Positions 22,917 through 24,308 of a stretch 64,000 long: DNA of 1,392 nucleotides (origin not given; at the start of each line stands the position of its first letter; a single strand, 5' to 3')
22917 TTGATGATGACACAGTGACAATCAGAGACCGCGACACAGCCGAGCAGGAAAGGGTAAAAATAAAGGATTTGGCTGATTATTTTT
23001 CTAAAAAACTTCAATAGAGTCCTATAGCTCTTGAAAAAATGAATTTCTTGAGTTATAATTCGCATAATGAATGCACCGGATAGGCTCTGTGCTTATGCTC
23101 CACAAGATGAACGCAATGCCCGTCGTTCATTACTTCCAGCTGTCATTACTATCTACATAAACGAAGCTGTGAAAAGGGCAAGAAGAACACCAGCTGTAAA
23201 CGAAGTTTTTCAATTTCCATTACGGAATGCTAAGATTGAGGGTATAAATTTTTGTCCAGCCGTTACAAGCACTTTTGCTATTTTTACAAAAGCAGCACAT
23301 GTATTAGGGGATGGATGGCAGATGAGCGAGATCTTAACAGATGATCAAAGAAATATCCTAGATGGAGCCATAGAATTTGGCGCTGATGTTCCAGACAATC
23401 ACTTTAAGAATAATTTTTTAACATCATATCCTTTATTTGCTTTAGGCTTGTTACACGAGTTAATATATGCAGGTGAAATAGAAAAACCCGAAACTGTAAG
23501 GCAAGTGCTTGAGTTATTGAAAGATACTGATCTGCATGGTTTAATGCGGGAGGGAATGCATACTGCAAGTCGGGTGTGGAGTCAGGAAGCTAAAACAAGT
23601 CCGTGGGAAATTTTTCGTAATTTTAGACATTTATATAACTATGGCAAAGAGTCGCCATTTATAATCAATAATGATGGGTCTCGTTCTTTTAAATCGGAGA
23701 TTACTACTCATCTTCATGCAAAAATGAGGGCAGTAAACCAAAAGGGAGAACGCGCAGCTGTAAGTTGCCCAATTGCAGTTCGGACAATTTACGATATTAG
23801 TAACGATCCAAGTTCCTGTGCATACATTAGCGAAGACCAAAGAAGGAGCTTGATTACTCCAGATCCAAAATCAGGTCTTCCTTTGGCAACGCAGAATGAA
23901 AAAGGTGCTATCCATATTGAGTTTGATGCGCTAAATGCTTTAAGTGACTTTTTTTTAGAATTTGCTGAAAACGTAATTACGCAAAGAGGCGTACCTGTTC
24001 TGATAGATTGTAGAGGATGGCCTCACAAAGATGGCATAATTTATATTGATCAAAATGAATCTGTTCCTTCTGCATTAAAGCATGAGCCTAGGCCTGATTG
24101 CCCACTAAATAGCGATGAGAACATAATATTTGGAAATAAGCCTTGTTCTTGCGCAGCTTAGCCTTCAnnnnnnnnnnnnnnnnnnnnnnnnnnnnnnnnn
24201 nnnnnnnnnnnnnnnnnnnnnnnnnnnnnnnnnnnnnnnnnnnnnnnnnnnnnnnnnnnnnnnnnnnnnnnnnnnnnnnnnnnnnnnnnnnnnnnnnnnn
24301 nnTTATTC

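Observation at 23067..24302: GC-atypical unknown gene abutting an IS30-type HTH remnant, between glyQS and the dcw cluster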

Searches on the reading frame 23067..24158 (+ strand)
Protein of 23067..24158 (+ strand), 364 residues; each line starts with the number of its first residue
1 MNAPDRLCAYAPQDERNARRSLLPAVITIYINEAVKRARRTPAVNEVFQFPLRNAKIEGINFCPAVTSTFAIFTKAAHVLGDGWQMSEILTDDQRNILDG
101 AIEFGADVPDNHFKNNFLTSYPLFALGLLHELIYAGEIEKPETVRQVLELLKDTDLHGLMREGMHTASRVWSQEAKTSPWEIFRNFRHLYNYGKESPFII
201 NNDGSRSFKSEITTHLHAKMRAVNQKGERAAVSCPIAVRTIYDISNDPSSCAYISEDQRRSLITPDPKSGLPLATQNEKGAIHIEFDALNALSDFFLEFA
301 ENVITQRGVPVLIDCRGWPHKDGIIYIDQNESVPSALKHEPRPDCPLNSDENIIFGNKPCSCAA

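Call 5: search_protein_families(library=pfam, proteins=[window:23067-24158:+], max_evalue=10)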
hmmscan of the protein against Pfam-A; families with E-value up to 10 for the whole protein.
window:23067-24158:+ (364 aa): 1 family
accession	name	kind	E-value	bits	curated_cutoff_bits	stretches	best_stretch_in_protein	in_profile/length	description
PF13354.11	Beta-lactamase2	-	0.29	10.9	22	1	125-171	138-184/214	Beta-lactamase enzyme family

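Call 6: search_protein_families(library=ncbifam, proteins=[window:23067-24158:+], max_evalue=10)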
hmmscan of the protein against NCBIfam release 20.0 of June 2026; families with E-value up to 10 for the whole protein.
window:23067-24158:+ (364 aa): 0 families

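Call 8: find_homologous_proteins(query=window:23067-24158:+, max_evalue=0.01)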
Query window:23067-24158:+ (364 aa): 2 proteins with E <= 0.01 among 1314 candidates.
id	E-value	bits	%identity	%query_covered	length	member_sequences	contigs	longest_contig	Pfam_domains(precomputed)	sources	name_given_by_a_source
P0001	7.7e-249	843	100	100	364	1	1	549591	-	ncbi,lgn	-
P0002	2.0e-109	384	50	98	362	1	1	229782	-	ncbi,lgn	-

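Call 10: find_encoding_contigs(protein=P0002, flank=10000, max_places=6)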
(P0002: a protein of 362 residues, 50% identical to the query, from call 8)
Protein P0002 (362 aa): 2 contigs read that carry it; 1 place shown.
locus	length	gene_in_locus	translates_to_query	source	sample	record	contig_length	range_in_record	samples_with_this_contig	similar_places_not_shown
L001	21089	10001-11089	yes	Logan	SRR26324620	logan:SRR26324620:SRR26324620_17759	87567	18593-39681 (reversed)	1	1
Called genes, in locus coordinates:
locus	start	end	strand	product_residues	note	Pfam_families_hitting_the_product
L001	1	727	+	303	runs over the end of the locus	PF00535:Glycos_transf_2, PF10111:Glyco_tranf_2_2 (weak), PF13641:Glyco_tranf_2_3, PF13712:Glyco_tranf_2_5 (faint), PF13632:Glyco_trans_2_3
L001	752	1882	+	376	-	PF13439:Glyco_transf_4, PF20706:GT4-conflict, PF00534:Glycos_transf_1, PF13692:Glyco_trans_1_4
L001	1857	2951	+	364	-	PF00534:Glycos_transf_1, PF13692:Glyco_trans_1_4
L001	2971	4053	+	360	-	PF00483:NTP_transferase, PF22640:ManC_GMP_beta-helix (weak)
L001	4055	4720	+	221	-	PF02397:Bac_transf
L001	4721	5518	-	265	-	PF00583:Acetyltransf_1 (faint), PF13508:Acetyltransf_7 (weak)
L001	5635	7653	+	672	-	PF13196:DUF4012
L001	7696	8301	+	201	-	PF11967:RecO_N, PF02565:RecO_C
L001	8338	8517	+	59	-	-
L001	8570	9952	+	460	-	PF28494:GlyRS_ins_1 (weak), PF03129:HGTP_anticodon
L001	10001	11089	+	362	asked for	-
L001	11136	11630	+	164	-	-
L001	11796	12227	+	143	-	PF02381:MraZ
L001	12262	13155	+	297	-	PF01795:Methyltransf_5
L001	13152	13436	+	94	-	-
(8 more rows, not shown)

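Call 11: find_encoding_contigs(protein=P0001, flank=10000, max_places=6)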
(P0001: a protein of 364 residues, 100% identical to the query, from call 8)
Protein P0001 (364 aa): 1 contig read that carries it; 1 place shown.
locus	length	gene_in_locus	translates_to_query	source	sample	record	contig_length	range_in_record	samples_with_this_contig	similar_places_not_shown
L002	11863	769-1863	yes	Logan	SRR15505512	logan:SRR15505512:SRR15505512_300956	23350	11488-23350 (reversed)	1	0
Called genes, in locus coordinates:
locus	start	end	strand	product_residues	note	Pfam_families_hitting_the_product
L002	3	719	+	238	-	?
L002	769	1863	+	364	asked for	-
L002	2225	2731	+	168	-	-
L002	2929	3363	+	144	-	PF02381:MraZ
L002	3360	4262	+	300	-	PF01795:Methyltransf_5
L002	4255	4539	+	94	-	-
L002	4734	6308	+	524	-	PF03717:PBP_dimer, PF00905:Transpeptidase, PF13354:Beta-lactamase2 (faint)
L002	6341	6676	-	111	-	PF01588:tRNA_bind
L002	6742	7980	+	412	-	PF08245:Mur_ligase_M, PF02875:Mur_ligase_C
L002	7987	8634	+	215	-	PF02578:Cu-oxidase_4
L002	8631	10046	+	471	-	PF01225:Mur_ligase, PF08245:Mur_ligase_M, PF02875:Mur_ligase_C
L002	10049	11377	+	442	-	PF00275:EPSP_synthase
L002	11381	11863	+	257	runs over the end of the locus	PF01128:IspD (weak), PF00483:NTP_transferase, PF12804:NTP_transf_3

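Call 16: search_protein_representatives(protein=window:23067-24158:+)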
Query: 364 residues. Proteins with E-value up to 0.001 (for the whole library): 5; up to 1e-10: 5; up to 1e-30: 4. The best 5 are listed.
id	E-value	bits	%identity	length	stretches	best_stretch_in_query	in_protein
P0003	7.6e-90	317.9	43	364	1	13-363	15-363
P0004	5.6e-81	288.7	44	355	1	15-362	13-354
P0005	1.0e-70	255.0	38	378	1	9-363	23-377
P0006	5.4e-37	144.0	33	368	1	54-345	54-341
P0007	1.1e-15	73.9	48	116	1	15-117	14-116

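Call 21: find_related_loci(query=A3, collection=genome_contigs, flank=8000)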
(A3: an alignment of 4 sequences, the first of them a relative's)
Query A3 (364 aa) in genome_contigs; peptide patterns used: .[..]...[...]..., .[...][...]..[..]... (x = any residue, [..] = any of these).
30 stretches matched a pattern, but none encodes a relative of the query by tblastn (E <= 1e-3).

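Call 22: find_related_loci(query=A3, collection=metagenome_contigs, flank=8000)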
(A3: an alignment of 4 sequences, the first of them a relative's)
Query A3 (364 aa) in metagenome_contigs; peptide patterns used: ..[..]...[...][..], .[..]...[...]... (x = any residue, [..] = any of these).
121 stretches matched a pattern; 2 encode a relative of the query (tblastn E <= 1e-3); 2 distinct loci.
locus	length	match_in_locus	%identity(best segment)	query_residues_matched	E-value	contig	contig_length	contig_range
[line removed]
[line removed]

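Call 26: search_protein_families(library=pfam, proteins=[L004:2930-6376:+, L004:6456-7082:+, L004:7118-7822:-, L004:9068-9703:+, L004:9781-10260:+, L004:10287-11585:-, L004:11817-12335:+, L004:12493-12963:-, L004:13086-13472:+, L004:13508-14476:+], max_evalue=0.001)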
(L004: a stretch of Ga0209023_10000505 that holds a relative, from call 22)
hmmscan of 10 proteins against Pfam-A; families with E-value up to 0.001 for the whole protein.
L004:2930-6376:+ (1149 aa): 0 families

L004:6456-7082:+ (209 aa): 0 families

L004:7118-7822:- (235 aa): 4 families
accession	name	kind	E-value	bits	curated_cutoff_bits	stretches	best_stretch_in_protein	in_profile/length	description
PF12146.15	Hydrolase_4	-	2.7e-08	33.9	27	1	16-119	4-108/239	Serine aminopeptidase, S33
PF12697.13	Abhydrolase_6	-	0.00021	22.5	26.3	0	21-137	3-111/217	Alpha/beta hydrolase family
PF00326.27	Peptidase_S9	-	0.00033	20.6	22.6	1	153-230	130-206/213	Prolyl oligopeptidase family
PF00561.26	Abhydrolase_1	-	0.00056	20.1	25.8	0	37-119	20-101/245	alpha/beta hydrolase fold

L004:9068-9703:+ (212 aa): 4 families
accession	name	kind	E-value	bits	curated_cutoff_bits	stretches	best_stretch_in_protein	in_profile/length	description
PF13419.12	HAD_2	-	1.1e-34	120.5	23.8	1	7-178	1-177/178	Haloacid dehalogenase-like hydrolase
PF00702.32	Hydrolase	-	3.8e-26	93.1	26.4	1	69-173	86-191/191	haloacid dehalogenase-like hydrolase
PF13242.12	Hydrolase_like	-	3.4e-11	43.3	22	1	135-207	3-74/75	HAD-hyrolase-like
PF12710.13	HAD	-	1.7e-09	38.8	27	1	53-170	62-189/189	haloacid dehalogenase-like hydrolase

L004:9781-10260:+ (160 aa): 0 families

L004:10287-11585:- (433 aa): 2 families
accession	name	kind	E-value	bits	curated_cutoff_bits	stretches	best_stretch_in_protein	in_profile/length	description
PF00817.25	IMS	-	2.2e-33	115.7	23.2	1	22-171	1-147/148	impB/mucB/samB family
PF11799.13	IMS_C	-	1.7e-13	51.3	20.7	1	261-361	4-103/109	impB/mucB/samB family C-terminal domain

L004:11817-12335:+ (173 aa): 0 families

L004:12493-12963:- (157 aa): 1 family
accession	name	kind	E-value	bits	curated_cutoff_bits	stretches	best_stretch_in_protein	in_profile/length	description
PF00293.34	NUDIX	-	5.2e-18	65.8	21.1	1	14-133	9-121/134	NUDIX domain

L004:13086-13472:+ (129 aa): 0 families

L004:13508-14476:+ (323 aa): 2 families
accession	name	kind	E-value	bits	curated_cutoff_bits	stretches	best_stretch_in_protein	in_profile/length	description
PF02016.21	Peptidase_S66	-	9.3e-37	126.3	25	1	12-132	1-121/121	LD-carboxypeptidase N-terminal domain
PF17676.7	Peptidase_S66C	-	5.2e-20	72.7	23.7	1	191-309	1-120/120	LD-carboxypeptidase C-terminal domain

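Call 27: predict_structure(alignment_id=A2)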
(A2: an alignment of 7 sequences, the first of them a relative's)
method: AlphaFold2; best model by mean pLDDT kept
length: 364 residues; sequences in the alignment: 7
mean_pLDDT: 75.4   pTM: 0.80
mean pLDDT of the five models: 75.4, 71.9, 66.2, 61.1, 51.3
residues with pLDDT >= 90: 72; 70-90: 183; 50-70: 66; < 50: 43
segments of 3 or more residues with pLDDT < 50: 1-8, 104-107, 167-172, 227-236, 347-359
pLDDT, mean of each block of 10 residues (from residue 1): 40 74 85 86 67 73 93 87 78 79 51 65 85 89 95 76 56 63 79 80 79 73 52 53 89 91 85 90 85 89 90 77 88 87 55 44 50
secondary structure, 60 per line:
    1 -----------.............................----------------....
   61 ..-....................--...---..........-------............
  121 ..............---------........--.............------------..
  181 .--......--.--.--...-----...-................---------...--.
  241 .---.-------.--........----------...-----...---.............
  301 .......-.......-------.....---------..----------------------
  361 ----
elements in order: H12-40 H57-62 H64-83 H92-101 H109-134 H144-151 H154-166 H184-189 E198-200 E206-208 H210-225 H256-263 E274-276 E282-284 H288-307 E309-315 E323-327

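Call 36: search_solved_structures(query=A2, max_evalue=10)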
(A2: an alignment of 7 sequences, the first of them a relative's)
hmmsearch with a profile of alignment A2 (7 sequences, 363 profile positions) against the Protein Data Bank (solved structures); distinct sequences matched with E-value up to 10: 0.

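Call 37: search_protein_families(library=pfam, alignment_id=A2, max_evalue=1)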
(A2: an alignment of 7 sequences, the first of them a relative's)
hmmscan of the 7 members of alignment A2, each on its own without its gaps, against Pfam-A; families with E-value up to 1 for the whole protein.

A. member 1, P0001 (364 aa): 1 family
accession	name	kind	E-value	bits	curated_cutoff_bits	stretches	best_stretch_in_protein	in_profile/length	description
PF13354.11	Beta-lactamase2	-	0.29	10.9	22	1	125-171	138-184/214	Beta-lactamase enzyme family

B. families by the number of members that match (of 7 scanned): 3 families
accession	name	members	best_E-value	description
PF11940.14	DUF3458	1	0.11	Domain of unknown function (DUF3458) Ig-like fold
PF11918.13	Peptidase_S41_N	1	0.21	N-terminal domain of Peptidase_S41 in eukaryotic IRBP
PF13354.11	Beta-lactamase2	1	0.29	Beta-lactamase enzyme family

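Call 50: find_related_loci(query=A3, collection=viral_contigs, flank=8000)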
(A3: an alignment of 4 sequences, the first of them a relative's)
Query A3 (364 aa) in viral_contigs; peptide patterns used: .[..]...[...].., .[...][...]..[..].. (x = any residue, [..] = any of these).
48 stretches matched a pattern, but none encodes a relative of the query by tblastn (E <= 1e-3).

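Call 55: fold_search(model_id=the predicted structure, library=pdb)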
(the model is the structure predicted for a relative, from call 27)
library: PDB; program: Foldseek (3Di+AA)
matches with E <= 10: 230; with E <= 0.001: 0
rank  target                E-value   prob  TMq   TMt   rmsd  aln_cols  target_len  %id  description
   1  6wq2_A                5.3e-01  0.08  0.11  0.20  15.1       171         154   14  Cryo-EM of the S. islandicus filamentous virus, SIFV (released 2020-07-29)
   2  4e40                  6.8e-01  0.03  0.11  0.14  28.4       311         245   13  The haptoglobin-hemoglobin receptor of Trypanosoma congolense (released 2013-01-16)
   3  3b98_B                7.2e-01  0.07  0.20  0.18  19.4       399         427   10  Crystal structure of zebrafish prostacyclin synthase (cytochrome P450 8A1) (released 2007-11-20)
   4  3b99_B                8.4e-01  0.09  0.24  0.22  17.0       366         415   11  Crystal structure of zebrafish prostacyclin synthase (cytochrome P450 8A1) in complex with substrate analog U51605 (released 2007-11-20)
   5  9bkj_R                8.4e-01  0.04  0.10  0.12  18.5       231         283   10  Cholecystokinin 1 receptor (CCK1R) Y140A mutant, Gq chimera (mGsqi) complex (released 2024-05-22)
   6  7w7h_A                9.7e-01  0.02  0.12  0.09  24.1       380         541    8  S Suis FakA-FakB2 complex structure (released 2022-09-21)
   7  7w7h_B                1.1e+00  0.02  0.12  0.09  23.9       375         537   10  S Suis FakA-FakB2 complex structure (released 2022-09-21)
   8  3fal_B                1.3e+00  0.03  0.12  0.16  21.4       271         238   12  humanRXR alpha & mouse LXR alpha complexed with Retenoic acid and GSK2186 (released 2009-04-14)
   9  7wzl                  1.3e+00  0.03  0.16  0.14  23.0       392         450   14  Crystal structure of Cytochrome P450 184A1 from streptomyces avermitilis (released 2023-02-22)
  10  4bez_A                1.4e+00  0.06  0.15  0.16  14.8       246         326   10  Night blindness causing G90D rhodopsin in the active conformation (released 2013-04-24)
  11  1bi3_A                1.5e+00  0.06  0.11  0.16  14.9       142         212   14  STRUCTURE OF APO-AND HOLO-DIPHTHERIA TOXIN REPRESSOR (released 1999-06-22)
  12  8fcz_B                1.5e+00  0.06  0.16  0.18  16.9       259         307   10  Crystal structure of ground-state rhodopsin in complex with a nanobody (released 2023-08-30)
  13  4urw_S                1.5e+00  0.03  0.13  0.11  16.7       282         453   13  The crystal structure of H-Ras and SOS in complex with ligands (released 2015-03-04)
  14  5lqw_H                1.5e+00  0.02  0.11  0.10  22.2       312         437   12  yeast activated spliceosome (released 2016-10-05)
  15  3vw7                  1.6e+00  0.01  0.09  0.08  26.6       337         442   11  Crystal structure of human protease-activated receptor 1 (PAR1) bound with antagonist vorapaxar at 2.2 angstrom (released 2012-12-12)
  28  6fyj                  2.6e+00  0.02  0.13  0.12  22.8       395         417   12  Cytochrome P450 peroxygenase CYP152K6 in complex with Myristic Acid (released 2018-08-22)
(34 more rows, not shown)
